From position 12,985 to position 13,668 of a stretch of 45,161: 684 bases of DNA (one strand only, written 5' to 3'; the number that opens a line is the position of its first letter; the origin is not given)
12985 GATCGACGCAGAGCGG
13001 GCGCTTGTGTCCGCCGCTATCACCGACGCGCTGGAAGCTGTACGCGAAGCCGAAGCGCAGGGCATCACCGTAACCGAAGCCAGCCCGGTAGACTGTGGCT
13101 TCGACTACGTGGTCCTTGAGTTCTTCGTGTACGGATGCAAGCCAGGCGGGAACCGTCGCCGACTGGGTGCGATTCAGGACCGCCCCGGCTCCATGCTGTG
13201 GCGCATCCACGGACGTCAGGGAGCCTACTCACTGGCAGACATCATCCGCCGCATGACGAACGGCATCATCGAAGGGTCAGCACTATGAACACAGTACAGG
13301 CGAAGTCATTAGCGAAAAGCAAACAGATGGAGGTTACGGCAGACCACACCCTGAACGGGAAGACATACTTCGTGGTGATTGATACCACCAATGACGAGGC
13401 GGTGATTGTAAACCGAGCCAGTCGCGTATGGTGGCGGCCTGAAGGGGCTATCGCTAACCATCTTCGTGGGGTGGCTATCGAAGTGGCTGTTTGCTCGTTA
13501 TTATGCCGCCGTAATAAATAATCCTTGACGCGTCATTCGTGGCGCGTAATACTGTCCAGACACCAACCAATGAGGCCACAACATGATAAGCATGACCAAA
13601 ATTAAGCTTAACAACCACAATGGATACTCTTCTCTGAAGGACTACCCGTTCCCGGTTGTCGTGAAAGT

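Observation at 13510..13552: Duplicated 42-bp promoter element and a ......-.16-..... promoter family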

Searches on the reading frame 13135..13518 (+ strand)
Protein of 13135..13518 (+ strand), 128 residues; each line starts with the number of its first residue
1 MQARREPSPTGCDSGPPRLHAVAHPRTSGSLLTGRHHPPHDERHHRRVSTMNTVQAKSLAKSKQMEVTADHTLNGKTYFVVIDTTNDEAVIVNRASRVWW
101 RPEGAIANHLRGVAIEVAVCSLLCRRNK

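Call 27: search_protein_families(library=pfam, proteins=[window:13135-13518:+], max_evalue=0.01)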
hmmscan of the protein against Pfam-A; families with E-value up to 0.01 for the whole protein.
window:13135-13518:+ (128 aa): 0 families

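Call 28: search_protein_families(library=phrogs, proteins=[window:13135-13518:+], max_evalue=0.001)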
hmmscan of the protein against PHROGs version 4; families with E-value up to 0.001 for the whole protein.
window:13135-13518:+ (128 aa): 0 families
